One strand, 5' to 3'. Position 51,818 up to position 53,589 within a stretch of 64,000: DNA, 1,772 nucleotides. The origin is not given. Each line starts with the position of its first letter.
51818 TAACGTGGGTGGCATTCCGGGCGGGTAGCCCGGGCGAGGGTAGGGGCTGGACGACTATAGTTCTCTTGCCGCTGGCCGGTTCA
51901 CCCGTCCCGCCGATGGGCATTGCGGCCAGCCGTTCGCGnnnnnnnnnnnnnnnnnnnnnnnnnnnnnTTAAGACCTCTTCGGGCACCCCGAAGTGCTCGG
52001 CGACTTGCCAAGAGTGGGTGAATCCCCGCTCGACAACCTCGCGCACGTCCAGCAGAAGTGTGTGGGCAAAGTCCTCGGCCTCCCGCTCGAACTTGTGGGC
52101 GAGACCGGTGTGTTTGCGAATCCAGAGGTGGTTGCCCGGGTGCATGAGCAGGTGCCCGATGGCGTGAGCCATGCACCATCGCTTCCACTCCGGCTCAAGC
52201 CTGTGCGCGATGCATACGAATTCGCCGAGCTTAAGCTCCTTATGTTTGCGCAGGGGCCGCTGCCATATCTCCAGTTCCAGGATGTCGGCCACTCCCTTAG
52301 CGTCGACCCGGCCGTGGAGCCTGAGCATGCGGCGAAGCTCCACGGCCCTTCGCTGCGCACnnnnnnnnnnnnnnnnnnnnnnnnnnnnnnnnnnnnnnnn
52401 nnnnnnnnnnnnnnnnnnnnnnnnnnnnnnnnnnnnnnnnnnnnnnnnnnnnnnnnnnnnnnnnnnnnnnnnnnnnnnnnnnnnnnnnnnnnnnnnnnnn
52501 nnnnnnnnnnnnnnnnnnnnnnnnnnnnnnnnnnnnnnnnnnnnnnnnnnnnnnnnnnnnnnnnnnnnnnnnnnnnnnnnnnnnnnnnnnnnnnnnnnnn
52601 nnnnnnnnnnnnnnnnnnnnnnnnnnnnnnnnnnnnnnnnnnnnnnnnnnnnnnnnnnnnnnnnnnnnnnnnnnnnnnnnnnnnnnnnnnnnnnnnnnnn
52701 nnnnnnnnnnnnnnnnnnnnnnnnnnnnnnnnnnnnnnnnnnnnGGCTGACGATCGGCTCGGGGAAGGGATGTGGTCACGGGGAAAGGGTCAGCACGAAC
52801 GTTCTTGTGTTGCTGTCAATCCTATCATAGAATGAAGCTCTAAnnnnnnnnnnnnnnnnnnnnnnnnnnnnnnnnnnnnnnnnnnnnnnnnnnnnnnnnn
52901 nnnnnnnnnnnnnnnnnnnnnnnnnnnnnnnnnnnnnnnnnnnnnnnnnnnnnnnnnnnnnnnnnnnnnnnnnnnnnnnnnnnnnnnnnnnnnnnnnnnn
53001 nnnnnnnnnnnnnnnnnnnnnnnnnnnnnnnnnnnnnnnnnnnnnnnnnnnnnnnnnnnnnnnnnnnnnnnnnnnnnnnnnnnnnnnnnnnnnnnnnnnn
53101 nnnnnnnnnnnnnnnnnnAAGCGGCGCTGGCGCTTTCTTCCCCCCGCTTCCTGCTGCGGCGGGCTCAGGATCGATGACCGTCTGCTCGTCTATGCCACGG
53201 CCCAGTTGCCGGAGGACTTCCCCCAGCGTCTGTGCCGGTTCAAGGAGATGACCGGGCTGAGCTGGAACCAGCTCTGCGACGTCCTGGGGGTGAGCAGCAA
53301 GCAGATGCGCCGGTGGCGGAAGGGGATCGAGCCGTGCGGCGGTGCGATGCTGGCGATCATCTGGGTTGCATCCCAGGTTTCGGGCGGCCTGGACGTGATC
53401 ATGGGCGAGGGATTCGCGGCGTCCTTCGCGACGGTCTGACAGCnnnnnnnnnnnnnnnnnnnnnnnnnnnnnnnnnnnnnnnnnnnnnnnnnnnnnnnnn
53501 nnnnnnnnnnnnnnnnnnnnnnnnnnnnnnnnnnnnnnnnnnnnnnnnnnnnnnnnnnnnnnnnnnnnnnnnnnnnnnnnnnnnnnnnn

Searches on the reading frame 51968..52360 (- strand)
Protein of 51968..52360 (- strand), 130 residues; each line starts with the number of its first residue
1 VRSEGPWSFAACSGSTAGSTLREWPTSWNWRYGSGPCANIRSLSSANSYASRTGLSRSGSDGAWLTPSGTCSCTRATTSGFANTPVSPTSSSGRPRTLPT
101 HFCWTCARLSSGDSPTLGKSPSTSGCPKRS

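Call 37: search_protein_families(library=pfam, proteins=[window:51968-52360:-], max_evalue=0.01)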
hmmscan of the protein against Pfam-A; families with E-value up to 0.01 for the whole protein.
window:51968-52360:- (130 aa): 1 family
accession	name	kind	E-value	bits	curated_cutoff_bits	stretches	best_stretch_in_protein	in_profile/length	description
PF25599.1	Ephrin_CRD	-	0.0041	17.6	27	0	59-73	45-59/59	Ephrin cysteine rich domain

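Call 51: search_protein_families(library=ncbifam, proteins=[window:51968-52360:-], max_evalue=0.01)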
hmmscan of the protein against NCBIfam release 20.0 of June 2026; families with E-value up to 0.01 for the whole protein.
window:51968-52360:- (130 aa): 0 families

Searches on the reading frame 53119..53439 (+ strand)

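Call 37: search_protein_families(library=pfam, proteins=[window:53119-53439:+], max_evalue=0.01)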
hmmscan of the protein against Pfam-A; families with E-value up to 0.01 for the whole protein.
window:53119-53439:+ (106 aa): 1 family
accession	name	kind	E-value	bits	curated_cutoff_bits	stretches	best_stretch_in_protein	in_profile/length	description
PF13384.12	HTH_23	-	0.0027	17.9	24.6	1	43-69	16-40/50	Homeodomain-like domain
